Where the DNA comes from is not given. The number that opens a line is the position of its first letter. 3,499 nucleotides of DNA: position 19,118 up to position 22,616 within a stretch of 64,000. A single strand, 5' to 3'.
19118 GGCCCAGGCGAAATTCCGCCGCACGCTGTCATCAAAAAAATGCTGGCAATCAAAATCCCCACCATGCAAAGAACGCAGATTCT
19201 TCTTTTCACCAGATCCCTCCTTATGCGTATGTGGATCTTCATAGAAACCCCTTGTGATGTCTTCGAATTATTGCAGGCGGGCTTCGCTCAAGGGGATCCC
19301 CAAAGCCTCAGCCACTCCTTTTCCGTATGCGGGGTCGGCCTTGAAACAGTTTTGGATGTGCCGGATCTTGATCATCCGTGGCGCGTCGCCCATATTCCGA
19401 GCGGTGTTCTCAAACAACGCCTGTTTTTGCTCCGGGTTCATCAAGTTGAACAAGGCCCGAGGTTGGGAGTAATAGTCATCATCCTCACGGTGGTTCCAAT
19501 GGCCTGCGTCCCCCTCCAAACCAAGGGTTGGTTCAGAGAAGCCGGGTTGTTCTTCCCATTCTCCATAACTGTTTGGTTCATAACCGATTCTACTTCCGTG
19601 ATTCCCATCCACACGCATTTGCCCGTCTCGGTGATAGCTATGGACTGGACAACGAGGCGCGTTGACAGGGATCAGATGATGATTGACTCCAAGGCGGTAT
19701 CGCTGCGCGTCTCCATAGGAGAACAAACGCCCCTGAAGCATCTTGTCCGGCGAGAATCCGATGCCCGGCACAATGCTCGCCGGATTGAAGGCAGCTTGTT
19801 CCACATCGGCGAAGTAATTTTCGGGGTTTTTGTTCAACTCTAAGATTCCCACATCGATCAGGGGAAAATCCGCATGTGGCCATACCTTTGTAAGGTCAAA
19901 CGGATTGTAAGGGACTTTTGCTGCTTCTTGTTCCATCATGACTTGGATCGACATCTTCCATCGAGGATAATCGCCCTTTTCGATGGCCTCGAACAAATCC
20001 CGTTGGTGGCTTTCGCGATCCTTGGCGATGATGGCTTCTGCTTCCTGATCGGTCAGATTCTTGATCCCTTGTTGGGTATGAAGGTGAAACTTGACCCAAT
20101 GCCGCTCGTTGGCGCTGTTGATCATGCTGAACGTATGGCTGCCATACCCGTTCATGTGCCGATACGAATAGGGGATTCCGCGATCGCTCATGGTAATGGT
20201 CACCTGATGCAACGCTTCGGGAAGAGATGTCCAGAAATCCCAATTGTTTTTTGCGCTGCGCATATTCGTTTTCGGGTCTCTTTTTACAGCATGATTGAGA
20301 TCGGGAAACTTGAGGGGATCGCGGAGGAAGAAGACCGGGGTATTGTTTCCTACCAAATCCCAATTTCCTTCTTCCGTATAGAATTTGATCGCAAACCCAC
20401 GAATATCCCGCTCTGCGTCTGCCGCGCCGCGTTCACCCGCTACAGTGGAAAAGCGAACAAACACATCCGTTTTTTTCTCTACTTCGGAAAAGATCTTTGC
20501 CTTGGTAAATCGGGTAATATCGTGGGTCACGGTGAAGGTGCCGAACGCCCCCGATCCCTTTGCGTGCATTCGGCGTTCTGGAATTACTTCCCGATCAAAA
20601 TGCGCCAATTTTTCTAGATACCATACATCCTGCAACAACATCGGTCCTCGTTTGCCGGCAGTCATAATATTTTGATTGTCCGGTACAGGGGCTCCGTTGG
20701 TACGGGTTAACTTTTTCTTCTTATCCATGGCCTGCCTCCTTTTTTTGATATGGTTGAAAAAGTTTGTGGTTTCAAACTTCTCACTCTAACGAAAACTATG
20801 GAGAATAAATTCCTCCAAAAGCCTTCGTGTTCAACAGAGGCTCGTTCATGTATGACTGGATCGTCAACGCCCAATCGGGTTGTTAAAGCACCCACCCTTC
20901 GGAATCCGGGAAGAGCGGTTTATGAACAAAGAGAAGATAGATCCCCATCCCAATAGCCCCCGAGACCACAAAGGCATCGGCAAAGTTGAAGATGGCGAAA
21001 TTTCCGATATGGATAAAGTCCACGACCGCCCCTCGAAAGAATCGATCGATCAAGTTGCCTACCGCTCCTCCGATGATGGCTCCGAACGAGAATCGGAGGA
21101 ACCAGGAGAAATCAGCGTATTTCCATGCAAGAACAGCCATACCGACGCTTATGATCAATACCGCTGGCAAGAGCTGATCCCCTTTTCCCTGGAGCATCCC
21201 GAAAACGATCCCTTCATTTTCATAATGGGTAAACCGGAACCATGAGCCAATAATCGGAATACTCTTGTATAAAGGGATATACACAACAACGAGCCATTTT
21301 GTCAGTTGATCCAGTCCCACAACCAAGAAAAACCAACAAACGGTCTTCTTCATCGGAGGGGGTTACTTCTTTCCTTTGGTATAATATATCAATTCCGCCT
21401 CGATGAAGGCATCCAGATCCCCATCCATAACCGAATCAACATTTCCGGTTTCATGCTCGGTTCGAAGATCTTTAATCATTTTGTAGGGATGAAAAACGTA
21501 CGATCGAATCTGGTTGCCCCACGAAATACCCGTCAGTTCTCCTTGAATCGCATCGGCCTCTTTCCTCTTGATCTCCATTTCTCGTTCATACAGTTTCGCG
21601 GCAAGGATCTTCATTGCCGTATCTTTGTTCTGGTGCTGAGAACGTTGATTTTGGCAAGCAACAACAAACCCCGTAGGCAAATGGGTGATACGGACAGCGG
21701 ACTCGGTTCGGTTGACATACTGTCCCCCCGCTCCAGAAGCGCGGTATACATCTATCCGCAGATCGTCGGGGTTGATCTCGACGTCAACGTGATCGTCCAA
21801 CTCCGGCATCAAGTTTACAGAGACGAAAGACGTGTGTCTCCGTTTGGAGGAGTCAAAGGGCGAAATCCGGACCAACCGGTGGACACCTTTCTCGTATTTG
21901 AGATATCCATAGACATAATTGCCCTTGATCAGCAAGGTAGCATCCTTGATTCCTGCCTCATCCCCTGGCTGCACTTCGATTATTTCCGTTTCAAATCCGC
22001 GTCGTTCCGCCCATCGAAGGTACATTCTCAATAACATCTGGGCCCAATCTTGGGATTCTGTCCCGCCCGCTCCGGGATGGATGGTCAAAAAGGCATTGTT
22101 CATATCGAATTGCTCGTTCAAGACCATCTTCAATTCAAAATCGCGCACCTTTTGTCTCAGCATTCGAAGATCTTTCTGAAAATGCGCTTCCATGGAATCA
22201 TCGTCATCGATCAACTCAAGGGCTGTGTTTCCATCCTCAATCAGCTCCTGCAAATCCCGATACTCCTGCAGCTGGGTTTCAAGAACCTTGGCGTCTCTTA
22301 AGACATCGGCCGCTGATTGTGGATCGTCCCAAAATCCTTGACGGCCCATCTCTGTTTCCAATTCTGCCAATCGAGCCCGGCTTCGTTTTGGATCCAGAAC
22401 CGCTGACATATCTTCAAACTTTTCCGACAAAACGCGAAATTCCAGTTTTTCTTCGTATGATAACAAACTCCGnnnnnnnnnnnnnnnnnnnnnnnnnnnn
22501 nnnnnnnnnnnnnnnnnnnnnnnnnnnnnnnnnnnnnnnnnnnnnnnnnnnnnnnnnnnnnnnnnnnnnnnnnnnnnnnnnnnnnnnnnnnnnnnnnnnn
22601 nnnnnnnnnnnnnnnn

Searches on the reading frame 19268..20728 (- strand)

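Call 22: search_protein_families(library=pfam, proteins=[window:19268-20728:-], max_evalue=0.001)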
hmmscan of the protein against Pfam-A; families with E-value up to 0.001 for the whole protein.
window:19268-20728:- (486 aa): 2 families
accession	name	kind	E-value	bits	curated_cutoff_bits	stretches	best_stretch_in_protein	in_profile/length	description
PF00199.24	Catalase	-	8.6e-194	644.4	25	1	8-389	1-382/383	Catalase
PF06628.17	Catalase-rel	-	3.3e-21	75.7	30.1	1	415-476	3-65/65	Catalase-related immune-responsive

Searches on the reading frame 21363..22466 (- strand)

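Call 22: search_protein_families(library=pfam, proteins=[window:21363-22466:-], max_evalue=0.001)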
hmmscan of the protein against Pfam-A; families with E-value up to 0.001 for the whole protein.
window:21363-22466:- (367 aa): 2 families
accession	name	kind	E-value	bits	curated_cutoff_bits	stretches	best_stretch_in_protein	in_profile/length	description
PF03462.23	PCRF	-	8.9e-60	202.3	24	1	31-217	3-194/194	PCRF domain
PF00472.26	RF-1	-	3.4e-42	143.5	35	1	226-335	2-116/116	RF-1 domain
